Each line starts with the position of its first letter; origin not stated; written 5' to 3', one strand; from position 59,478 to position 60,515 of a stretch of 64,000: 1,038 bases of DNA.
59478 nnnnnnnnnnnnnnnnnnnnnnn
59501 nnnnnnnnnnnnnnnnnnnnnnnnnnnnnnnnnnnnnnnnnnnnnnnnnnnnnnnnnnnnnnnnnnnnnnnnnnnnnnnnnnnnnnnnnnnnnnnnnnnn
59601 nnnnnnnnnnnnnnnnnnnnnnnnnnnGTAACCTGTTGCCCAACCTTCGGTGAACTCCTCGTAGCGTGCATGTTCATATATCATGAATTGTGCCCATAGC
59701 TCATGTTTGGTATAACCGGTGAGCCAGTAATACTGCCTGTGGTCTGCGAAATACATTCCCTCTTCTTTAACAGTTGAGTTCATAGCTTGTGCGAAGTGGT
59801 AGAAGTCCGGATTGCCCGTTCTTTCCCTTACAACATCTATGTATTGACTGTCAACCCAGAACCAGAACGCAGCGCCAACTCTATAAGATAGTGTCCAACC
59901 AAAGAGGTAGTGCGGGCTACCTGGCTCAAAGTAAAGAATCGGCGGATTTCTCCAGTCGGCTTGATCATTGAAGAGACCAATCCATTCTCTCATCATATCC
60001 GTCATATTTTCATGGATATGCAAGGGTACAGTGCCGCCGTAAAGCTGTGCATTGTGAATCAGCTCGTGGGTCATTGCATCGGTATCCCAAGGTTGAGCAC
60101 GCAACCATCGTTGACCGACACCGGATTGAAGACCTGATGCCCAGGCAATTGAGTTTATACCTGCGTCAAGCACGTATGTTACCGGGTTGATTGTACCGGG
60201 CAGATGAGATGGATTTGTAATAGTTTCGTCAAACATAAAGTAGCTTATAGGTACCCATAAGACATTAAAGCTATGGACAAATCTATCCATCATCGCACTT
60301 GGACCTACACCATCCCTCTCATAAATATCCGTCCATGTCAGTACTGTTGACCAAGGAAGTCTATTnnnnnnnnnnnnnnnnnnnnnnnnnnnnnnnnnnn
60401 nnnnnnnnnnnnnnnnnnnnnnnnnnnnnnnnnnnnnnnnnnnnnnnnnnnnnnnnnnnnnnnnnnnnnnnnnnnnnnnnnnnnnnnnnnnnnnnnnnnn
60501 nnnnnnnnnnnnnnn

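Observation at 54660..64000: Tandem array of three giant secreted paralogs: BSP-like HExxH peptidase + discoidin-like domains + a shared module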

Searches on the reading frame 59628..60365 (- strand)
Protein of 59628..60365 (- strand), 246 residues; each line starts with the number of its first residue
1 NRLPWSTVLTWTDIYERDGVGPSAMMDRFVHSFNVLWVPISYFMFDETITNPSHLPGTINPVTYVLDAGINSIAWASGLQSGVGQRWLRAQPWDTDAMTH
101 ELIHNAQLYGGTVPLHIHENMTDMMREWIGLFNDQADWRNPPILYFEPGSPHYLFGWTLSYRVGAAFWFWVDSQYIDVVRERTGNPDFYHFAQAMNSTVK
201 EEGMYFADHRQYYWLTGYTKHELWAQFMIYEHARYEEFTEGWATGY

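Call 16: search_solved_structures(query=A1, max_evalue=10, show_alignments=3)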
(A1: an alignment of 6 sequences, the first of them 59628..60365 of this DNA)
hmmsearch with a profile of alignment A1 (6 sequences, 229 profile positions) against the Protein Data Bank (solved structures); distinct sequences matched with E-value up to 10: 1.
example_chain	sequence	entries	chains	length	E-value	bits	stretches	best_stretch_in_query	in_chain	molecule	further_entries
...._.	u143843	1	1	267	1.5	11.8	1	41-119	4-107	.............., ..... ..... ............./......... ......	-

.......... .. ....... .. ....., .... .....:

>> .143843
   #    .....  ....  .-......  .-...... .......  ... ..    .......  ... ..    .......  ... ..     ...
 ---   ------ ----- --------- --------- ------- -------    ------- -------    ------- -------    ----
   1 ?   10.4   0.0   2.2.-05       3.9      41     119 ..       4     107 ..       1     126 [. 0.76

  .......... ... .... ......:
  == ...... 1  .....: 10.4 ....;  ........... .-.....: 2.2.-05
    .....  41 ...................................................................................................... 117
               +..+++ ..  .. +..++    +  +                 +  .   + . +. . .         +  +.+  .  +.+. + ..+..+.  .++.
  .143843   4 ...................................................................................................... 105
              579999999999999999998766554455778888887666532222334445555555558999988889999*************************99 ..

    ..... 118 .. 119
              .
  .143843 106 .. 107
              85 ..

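Call 22: search_protein_representatives(alignment_id=A1)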
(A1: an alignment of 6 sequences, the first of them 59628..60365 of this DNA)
Query: 6 sequences, 229 profile positions. Proteins with E-value up to 0.001 (for the whole library): 439; up to 1e-10: 140; up to 1e-30: 18. The best 150 are listed.
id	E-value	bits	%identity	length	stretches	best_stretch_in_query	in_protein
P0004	9.6e-111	385.4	-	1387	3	2-229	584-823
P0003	1.4e-107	375.0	-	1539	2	2-229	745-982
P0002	1.7e-104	365.0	-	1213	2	2-229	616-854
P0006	3.0e-73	262.7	-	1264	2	12-229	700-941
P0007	4.3e-61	223.0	-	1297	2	12-223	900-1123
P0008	3.1e-57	210.3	-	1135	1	4-229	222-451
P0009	1.4e-42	162.3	-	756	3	11-155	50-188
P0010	7.6e-41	156.7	-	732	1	5-228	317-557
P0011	5.3e-40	154.0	-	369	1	4-203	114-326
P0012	2.3e-37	145.3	-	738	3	20-156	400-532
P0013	1.4e-34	136.2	-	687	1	8-228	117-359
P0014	6.4e-33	130.8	-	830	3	24-153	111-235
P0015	6.5e-33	130.8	-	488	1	5-223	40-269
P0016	1.3e-32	129.8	-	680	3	28-158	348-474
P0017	1.3e-32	129.7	-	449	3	10-167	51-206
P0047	6.7e-17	78.4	-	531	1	11-157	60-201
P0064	7.0e-15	71.8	-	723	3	14-152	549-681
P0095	3.2e-13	66.3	-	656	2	13-118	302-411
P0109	1.7e-12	63.9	-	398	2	15-117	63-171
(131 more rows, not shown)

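Call 24: search_protein_families(library=pfam, alignment_id=A2, max_evalue=0.001)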
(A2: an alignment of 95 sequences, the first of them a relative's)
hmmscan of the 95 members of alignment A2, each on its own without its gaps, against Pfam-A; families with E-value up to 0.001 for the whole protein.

A. member 1, P0006 (1264 aa): 0 families

B. families by the number of members that match (of 95 scanned): 46 families (the first 25 are shown)
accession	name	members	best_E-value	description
PF04450.18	BSP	93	2.9e-51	Peptidase of plants and bacteria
PF13699.11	eCIS_core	24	1.3e-12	eCIS core domain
PF13485.12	Peptidase_MA_2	8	1.4e-06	Peptidase MA superfamily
PF02368.24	Big_2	6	3e-32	Bacterial Ig-like domain (group 2)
PF00404.24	Dockerin_1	6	2.6e-21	Dockerin type I domain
PF13306.12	LRR_5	5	1.8e-27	BspA type Leucine rich repeat region (6 copies)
PF00754.31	F5_F8_type_C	5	2.8e-18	F5/8 type C domain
PF00030.24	Crystall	5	2.2e-12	Beta/Gamma crystallin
PF14200.12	RicinB_lectin_2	4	2.8e-32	Ricin-type beta-trefoil lectin domain-like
PF00652.28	Ricin_B_lectin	4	4.1e-19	Ricin-type beta-trefoil lectin domain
PF13855.12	LRR_8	4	3.6e-15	Leucine rich repeat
PF22633.2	F5_F8_type_C_2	4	1.4e-14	NedA-like, galactose-binding domain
PF03995.18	Inhibitor_I36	3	5.7e-09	Peptidase inhibitor family I36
PF00578.27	AhpC-TSA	2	2.6e-25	AhpC/TSA family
PF08534.16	Redoxin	2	4e-22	Redoxin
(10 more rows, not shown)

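Call 26: find_encoding_contigs(protein=P0006, flank=10000, max_places=4)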
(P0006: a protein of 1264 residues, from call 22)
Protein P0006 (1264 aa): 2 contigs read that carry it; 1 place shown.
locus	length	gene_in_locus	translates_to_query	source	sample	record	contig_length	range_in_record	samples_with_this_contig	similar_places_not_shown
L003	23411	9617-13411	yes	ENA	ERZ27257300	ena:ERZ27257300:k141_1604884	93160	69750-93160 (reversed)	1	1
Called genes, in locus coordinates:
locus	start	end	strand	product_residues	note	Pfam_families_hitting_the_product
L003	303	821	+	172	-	-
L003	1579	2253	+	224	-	PF00392:GntR, PF07729:FCD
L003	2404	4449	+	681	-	PF00496:SBP_bac_5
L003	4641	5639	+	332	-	PF00528:BPD_transp_1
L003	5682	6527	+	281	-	PF00528:BPD_transp_1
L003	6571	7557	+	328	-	PF00005:ABC_tran, PF13304:AAA_21 (faint), PF08352:oligo_HPY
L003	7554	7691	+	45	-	-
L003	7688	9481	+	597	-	PF00005:ABC_tran, PF08352:oligo_HPY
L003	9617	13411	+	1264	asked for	-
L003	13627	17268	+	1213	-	-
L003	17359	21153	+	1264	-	-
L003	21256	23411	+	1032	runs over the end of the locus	PF01074:Glyco_hydro_38N, PF09261:Alpha-mann_mid, PF07748:Glyco_hydro_38C, PF17677:Glyco_hydro38C2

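Call 30: search_protein_families(library=pfam, proteins=[P0047, P0064, P0095, P0109, P0015, P0010, P0013, P0008, P0007, P0006], max_evalue=0.05)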
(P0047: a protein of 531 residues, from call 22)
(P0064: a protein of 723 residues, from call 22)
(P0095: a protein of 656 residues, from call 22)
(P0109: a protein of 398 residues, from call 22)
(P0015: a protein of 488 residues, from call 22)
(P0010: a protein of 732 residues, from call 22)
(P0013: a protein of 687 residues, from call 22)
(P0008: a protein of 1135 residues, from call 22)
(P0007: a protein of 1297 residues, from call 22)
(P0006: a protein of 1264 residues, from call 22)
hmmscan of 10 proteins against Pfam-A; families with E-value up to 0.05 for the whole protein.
P0047 (531 aa): 5 families
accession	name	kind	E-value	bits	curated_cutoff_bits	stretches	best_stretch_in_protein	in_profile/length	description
PF04450.18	BSP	-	5.6e-19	69.2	23.8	1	66-230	41-205/207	Peptidase of plants and bacteria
PF00754.31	F5_F8_type_C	-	2.8e-18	66.7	28.2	2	261-377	9-126/127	F5/8 type C domain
PF22633.2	F5_F8_type_C_2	-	1.4e-14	54.9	27.8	2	415-508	1-90/91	NedA-like, galactose-binding domain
PF13699.11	eCIS_core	-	0.00051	20.6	22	1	100-136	39-76/79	eCIS core domain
PF13485.12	Peptidase_MA_2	-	0.0044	17.3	32.4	1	84-153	29-103/201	Peptidase MA superfamily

P0064 (723 aa): 5 families
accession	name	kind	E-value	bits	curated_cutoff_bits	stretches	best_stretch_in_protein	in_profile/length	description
PF04450.18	BSP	-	2.5e-23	83.4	23.8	1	554-717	43-207/207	Peptidase of plants and bacteria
PF00754.31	F5_F8_type_C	-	4.6e-08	33.7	28.2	1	36-150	7-122/127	F5/8 type C domain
PF00030.24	Crystall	-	1e-06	29.2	25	1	213-250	2-39/82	Beta/Gamma crystallin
PF22633.2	F5_F8_type_C_2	-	0.0012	19.9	27.8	1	48-129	1-81/91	NedA-like, galactose-binding domain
PF03995.18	Inhibitor_I36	-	0.024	15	21.1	0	169-225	15-66/69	Peptidase inhibitor family I36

P0095 (656 aa): 7 families
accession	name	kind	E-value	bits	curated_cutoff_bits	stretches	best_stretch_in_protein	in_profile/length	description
PF02368.24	Big_2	-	3e-32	110.9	22.8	2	95-170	3-79/79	Bacterial Ig-like domain (group 2)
PF22359.2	Big-like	-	8e-07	29.6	27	2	127-172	2-46/48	Bacterial Ig-like domain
PF04450.18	BSP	-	2.4e-05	24.7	23.8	1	365-478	104-205/207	Peptidase of plants and bacteria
PF21764.3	Invasin_D4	-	0.00029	21.7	27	0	111-153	23-69/88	Invasin, domain 4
PF25354.1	Ig_NUP210_16th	-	0.016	15.1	27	0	121-157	23-60/72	NUP210-like, Ig-like domain 16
PF07833.16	Cu_amine_oxidN1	-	0.032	14.6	24.2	0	108-172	15-75/108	Copper amine oxidase N-terminal domain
PF18669.6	Trp_ring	-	0.049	14.3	27.1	0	220-254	11-46/51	Trimeric autotransporter adhesin Trp ring domain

P0109 (398 aa): 2 families
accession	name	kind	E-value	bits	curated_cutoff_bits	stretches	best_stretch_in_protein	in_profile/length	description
PF00754.31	F5_F8_type_C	-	2e-05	25.1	28.2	1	278-382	11-114/127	F5/8 type C domain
PF04450.18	BSP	-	0.0017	18.7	23.8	1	126-240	104-205/207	Peptidase of plants and bacteria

P0015 (488 aa): 1 family
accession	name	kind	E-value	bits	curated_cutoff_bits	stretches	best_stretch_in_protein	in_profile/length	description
PF04450.18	BSP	-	6.5e-10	39.6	23.8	1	116-256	106-207/207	Peptidase of plants and bacteria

P0010 (732 aa): 1 family
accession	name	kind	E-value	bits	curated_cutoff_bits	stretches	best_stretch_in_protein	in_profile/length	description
PF04450.18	BSP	-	3.2e-06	27.5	23.8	1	388-483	106-191/207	Peptidase of plants and bacteria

P0013 (687 aa): 1 family
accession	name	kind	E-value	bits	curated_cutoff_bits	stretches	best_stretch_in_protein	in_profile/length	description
PF04450.18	BSP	-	0.00012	22.4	23.8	1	184-281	106-194/207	Peptidase of plants and bacteria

P0008 (1135 aa): 1 family
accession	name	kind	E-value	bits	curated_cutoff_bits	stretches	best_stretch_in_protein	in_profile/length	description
PF04450.18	BSP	-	0.00052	20.3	23.8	1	252-391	54-195/207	Peptidase of plants and bacteria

P0007 (1297 aa): 1 family
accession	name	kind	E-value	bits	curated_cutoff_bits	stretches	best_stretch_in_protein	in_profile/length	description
PF00754.31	F5_F8_type_C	-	0.0071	16.9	28.2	1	1190-1254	41-117/127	F5/8 type C domain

P0006 (1264 aa): 0 families

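Call 62: find_related_loci(query=A1, collection=genome_contigs, flank=10000)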
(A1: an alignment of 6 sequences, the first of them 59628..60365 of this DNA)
Query A1 (246 aa) in genome_contigs; peptide patterns used: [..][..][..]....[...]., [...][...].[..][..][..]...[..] (x = any residue, [..] = any of these).
77 stretches matched a pattern, but none encodes a relative of the query by tblastn (E <= 1e-3).

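Call 72: search_protein_families(library=ncbifam, proteins=[L003:2404-4449:+, L003:1579-2253:+, L003:4641-5639:+, L003:7688-9481:+, L003:303-821:+], max_evalue=0.00001)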
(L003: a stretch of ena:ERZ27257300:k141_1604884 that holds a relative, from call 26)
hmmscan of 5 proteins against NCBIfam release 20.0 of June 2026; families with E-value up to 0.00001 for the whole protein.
L003:2404-4449:+ (681 aa): 4 families
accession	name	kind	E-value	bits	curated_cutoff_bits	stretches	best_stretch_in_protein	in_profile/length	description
NF045467.1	Opp4A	equivalog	6.3e-13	47.8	650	1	81-174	37-127/556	oligopeptide ABC transporter substrate-binding protein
TIGR02294.1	nickel_nikA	equivalog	2.3e-10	39.6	393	0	89-252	15-171/501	nickel ABC transporter substrate-binding protein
TIGR04028.1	SBP_KPN_01854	hypoth_equivalog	6.2e-08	31.7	468.5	1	125-212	45-134/509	TIGR04028 family ABC transporter substrate-binding protein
NF011684.0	PRK15104.1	equivalog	7.1e-07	28.3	947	0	117-182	75-138/543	oligopeptide ABC transporter substrate-binding protein OppA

L003:1579-2253:+ (224 aa): 13 families
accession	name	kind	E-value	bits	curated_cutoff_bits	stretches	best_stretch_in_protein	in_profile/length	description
NF003011.0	PRK03837.1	subfamily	2.9e-20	72.9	260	1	12-214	23-227/241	transcriptional regulator NanR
NF007741.0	PRK10421.1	equivalog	2.9e-18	66.2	311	1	4-216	9-229/262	transcriptional regulator LldR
NF007588.0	PRK10225.1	equivalog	6.7e-16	58.3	442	1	10-161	17-168/257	Uxu operon transcriptional regulator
NF008571.0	PRK11523.1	equivalog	4.2e-12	46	396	1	13-201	19-206/258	transcriptional regulator ExuR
NF007442.0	PRK09990.1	equivalog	7.7e-12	45.2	301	1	13-216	21-231/256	transcriptional regulator GlcC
NF007001.0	PRK09464.1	equivalog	6e-10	39.2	330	1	14-166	22-175/254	pyruvate dehydrogenase complex transcriptional repressor PdhR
TIGR02404.1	trehalos_R_Bsub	equivalog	1.3e-09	38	211.95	1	12-155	10-152/233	trehalose operon repressor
NF052282.1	PLP_TF_PdxR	equivalog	2.1e-09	37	320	1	11-79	10-77/448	MocR-like pyridoxine biosynthesis transcription factor PdxR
TIGR03338.1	phnR_burk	equivalog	7.9e-09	35.4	271.5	1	14-207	23-200/212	phosphonate utilization associated transcriptional regulator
TIGR02018.2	his_ut_repres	equivalog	9.3e-09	35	220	1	10-97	7-92/226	histidine utilization transcriptional repressor HutC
NF008491.0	PRK11402.1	subfamily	1.7e-07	31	269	1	11-81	20-90/243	GntR family transcriptional regulator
NF007292.0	PRK09764.1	equivalog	3e-07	29.9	281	1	11-78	14-81/240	GntR family transcriptional regulator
TIGR03337.1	phnR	equivalog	1.7e-06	27.9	296.75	1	11-88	10-84/231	phosphonate utilization transcriptional regulator PhnR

L003:4641-5639:+ (332 aa): 13 families
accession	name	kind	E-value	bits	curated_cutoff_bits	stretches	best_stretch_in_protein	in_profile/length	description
NF045472.1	Opp4B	equivalog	3.5e-52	177.7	450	1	5-330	3-319/319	oligopeptide ABC transporter permease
NF045470.1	Opp2B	equivalog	1e-51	175.9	350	1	10-330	1-300/300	nickel ABC transporter permease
TIGR02789.1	nickel_nikB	equivalog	1.2e-48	166.1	447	1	4-331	2-308/314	nickel ABC transporter permease subunit NikB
NF045469.1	Opp1B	equivalog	3.4e-45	154.9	380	1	5-330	3-307/307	nickel/cobalt ABC transporter permease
NF007677.0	PRK10352.1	equivalog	3.9e-42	144.4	433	1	5-331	3-308/314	nickel ABC transporter permease subunit NikB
NF045471.1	Opp3B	equivalog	6.1e-42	144.1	480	1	4-330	2-303/308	oligopeptide ABC transporter permease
NF011661.0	PRK15081.1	equivalog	2.8e-37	128.9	463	1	5-330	3-304/306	glutathione ABC transporter permease GsiC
NF043081.1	MMSYN1_0165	equivalog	1.5e-29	103.2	350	1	99-330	165-385/388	oligopeptide ABC transporter permease OppB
NF011690.0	PRK15110.1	equivalog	1.5e-28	100.2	432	2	180-323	164-307/321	putrescine export ABC transporter permease SapB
NF008161.0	PRK10914.1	equivalog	2.9e-28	99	590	1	6-331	4-337/339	dipeptide ABC transporter permease DppB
NF007008.0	PRK09471.1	equivalog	3.3e-28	99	388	1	5-330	3-305/306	oligopeptide ABC transporter permease OppB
NF011712.0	PRK15133.1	subfamily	6.3e-20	71.4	445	1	59-329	85-359/364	microcin C ABC transporter permease YejB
NF045473.1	Opp1C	equivalog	1.1e-07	31.6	350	0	113-196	71-153/267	nickel/cobalt ABC transporter permease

L003:7688-9481:+ (597 aa): 174 families (the best 25 are shown)
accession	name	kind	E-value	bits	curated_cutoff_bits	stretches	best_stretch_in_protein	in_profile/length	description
NF008453.0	PRK11308.1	subfamily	3.3e-61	207.4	408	2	352-589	87-323/334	dipeptide ABC transporter ATP-binding protein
NF011659.0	PRK15079.1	equivalog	9.4e-56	188.9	540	2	354-580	91-320/334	murein tripeptide/oligopeptide ABC transporter ATP binding protein OppF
NF043078.1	MMSYN1_0168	equivalog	1.2e-50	172.8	800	2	397-534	463-599/649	oligopeptide ABC transporter ATP-binding protein OppF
NF007613.0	PRK10261.1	equivalog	3e-47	161.4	1077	1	327-534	364-569/623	glutathione ABC transporter ATP-binding protein GsiA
NF043071.1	DppF_dipep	equivalog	3.2e-46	158.3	660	1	354-581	90-317/331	dipeptide ABC transporter ATP-binding subunit DppF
TIGR02769.1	nickel_nikE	equivalog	5.1e-44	150.7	332.55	2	328-532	52-253/265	nickel import ATP-binding protein NikE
NF011692.0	PRK15112.1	equivalog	3.1e-42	145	452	2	357-531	83-253/269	putrescine export ABC transporter ATP-binding protein SapF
NF043079.1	MMSYN1_0167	equivalog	1.1e-41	143.2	740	1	359-568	300-511/561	oligopeptide ABC transporter ATP-binding protein OppD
NF007739.0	PRK10419.1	subfamily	9.6e-41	140.1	354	2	310-515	35-238/268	nickel ABC transporter ATP-binding protein NikE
NF007010.1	PRK09473.1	subfamily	7.5e-40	136.6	575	1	364-589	86-311/318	oligopeptide ABC transporter ATP-binding protein OppD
NF008246.0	PRK11022.1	equivalog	3.3e-39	134.9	541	1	365-595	90-320/326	dipeptide ABC transporter ATP-binding protein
NF011713.0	PRK15134.1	equivalog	6.8e-38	130.6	834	1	328-529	327-526/529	microcin C ABC transporter ATP-binding protein YejF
TIGR02770.1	nickel_nikD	equivalog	1.8e-37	128.9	318.7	1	360-530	58-227/230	nickel import ATP-binding protein NikD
NF047578.1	opine_ATP_CntD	equivalog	8.6e-37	126.8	380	1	364-538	85-259/266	staphylopine uptake ABC transporter ATP-binding protein CntD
NF047576.1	opine_ATP_CntF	equivalog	1.5e-36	126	385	1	364-538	85-259/264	staphylopine uptake ABC transporter ATP-binding protein CntF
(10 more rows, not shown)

L003:303-821:+ (172 aa): 0 families

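Call 81: search_protein_families(library=pfam, alignment_id=A6, max_evalue=0.001)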
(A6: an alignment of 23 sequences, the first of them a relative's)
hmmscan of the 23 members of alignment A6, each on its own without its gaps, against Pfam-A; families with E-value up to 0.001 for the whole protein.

A. member 1, P0023 (205 aa): 1 family
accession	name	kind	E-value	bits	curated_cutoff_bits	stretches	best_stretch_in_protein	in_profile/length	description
PF04450.18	BSP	-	4.6e-20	72.8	23.8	1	35-199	40-207/207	Peptidase of plants and bacteria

B. families by the number of members that match (of 23 scanned): 3 families
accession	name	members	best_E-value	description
PF04450.18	BSP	23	5.9e-29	Peptidase of plants and bacteria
PF13699.11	eCIS_core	3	1.6e-06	eCIS core domain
PF13485.12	Peptidase_MA_2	1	2.1e-05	Peptidase MA superfamily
